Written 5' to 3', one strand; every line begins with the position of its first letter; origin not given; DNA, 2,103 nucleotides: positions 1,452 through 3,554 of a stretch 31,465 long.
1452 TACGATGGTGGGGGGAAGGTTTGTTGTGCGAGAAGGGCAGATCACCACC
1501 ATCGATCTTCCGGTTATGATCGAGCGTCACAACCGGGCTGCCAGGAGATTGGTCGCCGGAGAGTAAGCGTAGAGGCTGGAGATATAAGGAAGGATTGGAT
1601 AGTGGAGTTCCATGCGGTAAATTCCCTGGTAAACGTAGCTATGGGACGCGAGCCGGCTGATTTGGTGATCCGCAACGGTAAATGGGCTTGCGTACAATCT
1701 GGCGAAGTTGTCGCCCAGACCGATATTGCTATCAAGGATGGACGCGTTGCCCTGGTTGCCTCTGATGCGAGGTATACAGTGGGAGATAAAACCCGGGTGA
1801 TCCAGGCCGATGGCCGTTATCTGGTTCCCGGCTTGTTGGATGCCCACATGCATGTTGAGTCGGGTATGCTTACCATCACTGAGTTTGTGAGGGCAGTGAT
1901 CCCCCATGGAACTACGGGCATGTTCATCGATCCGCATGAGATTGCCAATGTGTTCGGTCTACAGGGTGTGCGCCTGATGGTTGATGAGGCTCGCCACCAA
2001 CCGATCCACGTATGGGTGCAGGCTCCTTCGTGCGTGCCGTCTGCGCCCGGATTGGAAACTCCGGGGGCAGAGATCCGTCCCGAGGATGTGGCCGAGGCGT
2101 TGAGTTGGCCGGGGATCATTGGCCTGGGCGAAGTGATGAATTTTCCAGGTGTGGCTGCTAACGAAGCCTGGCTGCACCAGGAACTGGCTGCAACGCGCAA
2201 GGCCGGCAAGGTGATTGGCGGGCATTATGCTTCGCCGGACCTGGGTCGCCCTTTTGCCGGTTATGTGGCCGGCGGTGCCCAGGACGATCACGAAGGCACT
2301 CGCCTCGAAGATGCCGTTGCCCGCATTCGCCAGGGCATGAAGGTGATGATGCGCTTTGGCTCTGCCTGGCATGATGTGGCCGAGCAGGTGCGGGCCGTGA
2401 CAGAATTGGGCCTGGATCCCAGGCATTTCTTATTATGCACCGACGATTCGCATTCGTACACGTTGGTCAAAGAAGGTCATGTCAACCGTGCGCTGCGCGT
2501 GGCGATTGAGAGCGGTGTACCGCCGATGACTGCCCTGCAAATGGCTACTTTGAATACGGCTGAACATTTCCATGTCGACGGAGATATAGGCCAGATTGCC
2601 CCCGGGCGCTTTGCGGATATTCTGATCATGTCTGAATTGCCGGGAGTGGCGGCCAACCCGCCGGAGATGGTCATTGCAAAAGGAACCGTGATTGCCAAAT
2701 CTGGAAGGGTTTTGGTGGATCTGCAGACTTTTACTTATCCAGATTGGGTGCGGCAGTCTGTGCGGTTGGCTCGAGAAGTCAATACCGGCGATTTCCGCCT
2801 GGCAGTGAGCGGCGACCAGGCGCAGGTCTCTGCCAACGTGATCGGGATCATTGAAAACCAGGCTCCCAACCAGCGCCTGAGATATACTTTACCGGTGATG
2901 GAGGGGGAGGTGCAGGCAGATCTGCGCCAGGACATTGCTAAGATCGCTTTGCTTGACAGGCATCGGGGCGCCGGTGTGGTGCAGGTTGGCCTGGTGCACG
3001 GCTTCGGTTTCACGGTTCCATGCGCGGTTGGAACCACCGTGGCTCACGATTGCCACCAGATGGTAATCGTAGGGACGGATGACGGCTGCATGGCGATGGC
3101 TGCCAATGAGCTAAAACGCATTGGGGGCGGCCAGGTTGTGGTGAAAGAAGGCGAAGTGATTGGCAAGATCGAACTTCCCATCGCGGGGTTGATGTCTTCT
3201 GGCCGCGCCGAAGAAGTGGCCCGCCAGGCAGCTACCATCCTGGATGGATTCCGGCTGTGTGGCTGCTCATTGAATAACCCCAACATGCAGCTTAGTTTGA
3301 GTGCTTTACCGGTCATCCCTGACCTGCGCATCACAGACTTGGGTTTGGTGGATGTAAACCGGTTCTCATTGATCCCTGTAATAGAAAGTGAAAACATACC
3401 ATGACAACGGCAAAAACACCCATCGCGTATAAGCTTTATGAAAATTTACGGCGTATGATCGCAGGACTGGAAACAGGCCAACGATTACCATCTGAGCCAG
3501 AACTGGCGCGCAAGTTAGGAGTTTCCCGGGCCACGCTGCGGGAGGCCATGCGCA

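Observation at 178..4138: Paired purine-type amidohydrolases and a GntR/HutC regulator head the operon, suggesting a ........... nucleobase-degradation front end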

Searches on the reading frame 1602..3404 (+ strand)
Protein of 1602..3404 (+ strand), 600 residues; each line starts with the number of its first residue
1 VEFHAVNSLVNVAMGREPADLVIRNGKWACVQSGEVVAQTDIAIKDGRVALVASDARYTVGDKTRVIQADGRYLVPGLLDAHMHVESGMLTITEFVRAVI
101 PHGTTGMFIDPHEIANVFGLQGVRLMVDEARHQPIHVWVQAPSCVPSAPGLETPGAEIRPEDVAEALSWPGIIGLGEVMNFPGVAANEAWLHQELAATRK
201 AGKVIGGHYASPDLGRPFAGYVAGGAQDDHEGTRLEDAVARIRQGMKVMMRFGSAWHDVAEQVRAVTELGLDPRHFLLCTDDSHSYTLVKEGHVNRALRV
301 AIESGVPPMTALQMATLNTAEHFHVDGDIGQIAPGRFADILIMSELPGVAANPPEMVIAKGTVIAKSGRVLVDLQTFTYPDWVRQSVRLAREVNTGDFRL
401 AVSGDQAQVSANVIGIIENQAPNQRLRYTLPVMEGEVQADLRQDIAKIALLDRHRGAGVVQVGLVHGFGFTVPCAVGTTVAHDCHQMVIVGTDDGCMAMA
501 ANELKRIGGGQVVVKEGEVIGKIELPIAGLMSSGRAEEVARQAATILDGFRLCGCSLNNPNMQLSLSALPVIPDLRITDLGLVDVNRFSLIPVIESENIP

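Call 4: search_protein_families(library=pfam, proteins=[window:1602-3404:+])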
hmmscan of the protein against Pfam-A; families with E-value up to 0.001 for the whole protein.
window:1602-3404:+ (600 aa): 3 families
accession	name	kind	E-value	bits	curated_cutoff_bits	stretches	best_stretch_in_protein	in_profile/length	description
PF13382.11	Adenine_deam_C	-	8.2e-55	185.2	27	1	424-588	5-168/169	Adenine deaminase C-terminal domain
PF01979.26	Amidohydro_1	-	2.5e-25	89.9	25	1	73-362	1-343/345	Amidohydrolase family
PF07969.17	Amidohydro_3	-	3.7e-10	40.3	29.7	1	300-364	401-471/472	Amidohydrolase family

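Call 5: search_protein_families(library=ncbifam, proteins=[window:1602-3404:+])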
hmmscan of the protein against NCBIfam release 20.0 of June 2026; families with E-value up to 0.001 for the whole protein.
window:1602-3404:+ (600 aa): 45 families (the best 25 are shown)
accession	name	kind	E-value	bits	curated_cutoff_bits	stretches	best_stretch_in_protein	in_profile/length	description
TIGR01178.1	ade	equivalog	1.7e-146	488.9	472.5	1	20-591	1-550/552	adenine deaminase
NF007457.0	PRK10027.1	equivalog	1.5e-101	340.5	768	1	6-593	17-584/588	adenine deaminase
NF051886.1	XaaProDiPepCaul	equivalog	2.3e-19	69.7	500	2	23-87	2-66/398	Xaa-Pro dipeptidase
NF006689.0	PRK09237.1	equivalog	2.6e-12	46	371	1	19-89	3-70/383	amidohydrolase/deacetylase family metallohydrolase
NF006056.0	PRK08204.1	subfamily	7.7e-11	41.4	391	2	35-85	20-67/449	hypothetical protein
NF009060.0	PRK12394.1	equivalog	1.1e-10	40.8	442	1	19-85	3-65/381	metallo-dependent hydrolase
NF005557.0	PRK07228.1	equivalog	1.4e-10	40.4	522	1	21-85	3-65/445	5'-deoxyadenosine deaminase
NF004839.0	PRK06189.1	equivalog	5.8e-10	38.4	631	1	20-86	4-64/451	allantoinase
NF006549.0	PRK09045.1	equivalog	6.3e-10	38.3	540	1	306-353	341-387/444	TRZ/ATZ family hydrolase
NF011990.0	PRK15446.2-6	subfamily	3.4e-09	35.9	233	1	22-83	4-64/390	alpha-D-ribose 1-methylphosphonate 5-triphosphate diphosphatase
TIGR02033.1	D-hydantoinase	equivalog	4.9e-09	35.6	393.25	1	22-110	2-90/454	dihydropyrimidinase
TIGR03178.1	allantoinase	equivalog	7.6e-09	34.9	357.85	1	20-86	1-61/441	allantoinase AllB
TIGR01224.1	hutI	equivalog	6.9e-08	31.7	298.15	1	39-85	3-49/377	imidazolonepropionase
TIGR02967.1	guan_deamin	equivalog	7.9e-08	31.7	375.4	0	303-344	320-361/401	guanine deaminase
NF009941.0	PRK13404.1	subfamily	8e-08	31.4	647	1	20-87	5-65/478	dihydropyrimidinase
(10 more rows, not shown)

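Call 7: search_solved_structures(query=window:1602-3404:+, show_alignments=3)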
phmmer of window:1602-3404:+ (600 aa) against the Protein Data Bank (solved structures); distinct sequences matched with E-value up to 0.001: 31.
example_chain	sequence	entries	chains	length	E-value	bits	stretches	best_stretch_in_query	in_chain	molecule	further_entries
3nqb_A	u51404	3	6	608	5.1e-74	253.3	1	10-543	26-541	Adenine deaminase 2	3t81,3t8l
4ub9_A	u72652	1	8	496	3.8e-08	35.7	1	32-91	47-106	Molinate hydrolase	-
4wgx_A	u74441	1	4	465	3.8e-08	35.7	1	32-91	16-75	Molinate hydrolase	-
9jql_A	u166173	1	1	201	4.2e-08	35.6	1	436-589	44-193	Putative adenine deaminase YerA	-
9l6p_A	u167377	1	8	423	7.4e-08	34.8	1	298-358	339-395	LlADH-WT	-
2vun_A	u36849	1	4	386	1.5e-07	33.7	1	37-373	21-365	ENAMIDASE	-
9l2t_G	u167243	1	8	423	1.6e-07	33.7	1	297-358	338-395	Amide hydrolase LlADH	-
2fty_A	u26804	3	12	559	1.8e-07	33.5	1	20-208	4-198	dihydropyrimidinase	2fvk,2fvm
3be7_A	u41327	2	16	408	2.8e-07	32.9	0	19-87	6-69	Zn-dependent arginine carboxypeptidase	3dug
3mtw_A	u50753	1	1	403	5.1e-07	32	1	296-364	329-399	L-Arginine carboxypeptidase Cc2672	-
1gkr_A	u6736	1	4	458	8.2e-07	31.3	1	23-85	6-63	NON-ATP DEPENDENT L-SELECTIVE HYDANTOINASE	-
9kov_A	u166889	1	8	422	1.4e-06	30.6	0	299-347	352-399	trum-mut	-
4v1x_A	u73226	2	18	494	5.5e-06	28.6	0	15-88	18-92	ATRAZINE CHLOROHYDROLASE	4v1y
4yiw_A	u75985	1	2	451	1e-05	27.7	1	21-86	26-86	Dihydroorotase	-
3mpg_A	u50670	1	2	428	1.6e-05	27.1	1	22-86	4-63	Dihydroorotase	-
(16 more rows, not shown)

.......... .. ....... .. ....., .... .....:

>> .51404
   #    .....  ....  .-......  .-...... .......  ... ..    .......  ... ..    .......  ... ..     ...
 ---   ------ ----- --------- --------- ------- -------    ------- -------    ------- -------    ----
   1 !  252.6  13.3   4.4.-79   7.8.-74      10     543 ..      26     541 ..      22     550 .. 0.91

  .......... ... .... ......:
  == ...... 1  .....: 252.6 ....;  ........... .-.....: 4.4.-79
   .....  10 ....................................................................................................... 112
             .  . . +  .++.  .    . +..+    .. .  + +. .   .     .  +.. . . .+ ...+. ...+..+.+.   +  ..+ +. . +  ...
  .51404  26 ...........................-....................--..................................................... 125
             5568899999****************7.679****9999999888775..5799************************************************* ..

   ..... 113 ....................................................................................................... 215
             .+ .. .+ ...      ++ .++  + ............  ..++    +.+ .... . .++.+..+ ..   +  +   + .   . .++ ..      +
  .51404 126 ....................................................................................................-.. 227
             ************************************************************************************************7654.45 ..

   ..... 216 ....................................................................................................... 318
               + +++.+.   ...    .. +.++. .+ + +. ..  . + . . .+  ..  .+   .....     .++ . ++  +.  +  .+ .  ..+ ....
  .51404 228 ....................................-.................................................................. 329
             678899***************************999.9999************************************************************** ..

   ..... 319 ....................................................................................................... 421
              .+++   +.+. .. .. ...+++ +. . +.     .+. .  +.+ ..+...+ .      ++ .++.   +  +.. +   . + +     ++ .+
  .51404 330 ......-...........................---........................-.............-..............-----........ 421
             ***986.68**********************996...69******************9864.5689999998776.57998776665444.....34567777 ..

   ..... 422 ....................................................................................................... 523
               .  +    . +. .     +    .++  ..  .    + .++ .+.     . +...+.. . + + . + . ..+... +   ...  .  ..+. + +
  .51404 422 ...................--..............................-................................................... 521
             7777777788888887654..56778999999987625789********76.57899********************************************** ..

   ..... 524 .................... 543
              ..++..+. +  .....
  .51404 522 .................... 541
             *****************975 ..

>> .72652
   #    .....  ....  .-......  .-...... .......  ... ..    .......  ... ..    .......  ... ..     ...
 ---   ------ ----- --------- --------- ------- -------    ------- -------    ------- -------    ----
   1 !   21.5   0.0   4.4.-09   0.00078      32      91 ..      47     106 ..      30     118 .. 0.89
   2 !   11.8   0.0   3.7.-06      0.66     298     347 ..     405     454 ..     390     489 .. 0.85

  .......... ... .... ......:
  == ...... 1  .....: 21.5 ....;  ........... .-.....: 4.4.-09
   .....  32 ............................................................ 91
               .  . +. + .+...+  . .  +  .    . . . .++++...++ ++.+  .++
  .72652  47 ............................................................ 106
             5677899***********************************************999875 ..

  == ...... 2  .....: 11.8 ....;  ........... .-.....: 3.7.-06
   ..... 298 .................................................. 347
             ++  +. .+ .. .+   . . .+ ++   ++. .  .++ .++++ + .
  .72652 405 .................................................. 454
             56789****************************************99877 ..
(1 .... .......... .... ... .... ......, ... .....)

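Call 8: find_encoding_contigs(protein=window:1602-3404:+, flank=10000, max_places=6)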
Protein window:1602-3404:+ (600 aa): 1 contig read that carries it; 1 place shown.
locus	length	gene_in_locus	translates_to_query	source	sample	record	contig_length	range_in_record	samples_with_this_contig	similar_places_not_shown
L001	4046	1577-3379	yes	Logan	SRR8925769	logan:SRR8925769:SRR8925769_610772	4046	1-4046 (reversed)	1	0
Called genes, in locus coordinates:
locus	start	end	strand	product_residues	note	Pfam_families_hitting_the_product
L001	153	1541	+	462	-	PF01979:Amidohydro_1, PF07969:Amidohydro_3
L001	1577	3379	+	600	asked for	PF01979:Amidohydro_1, PF07969:Amidohydro_3 (faint), PF13382:Adenine_deam_C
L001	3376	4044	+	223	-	?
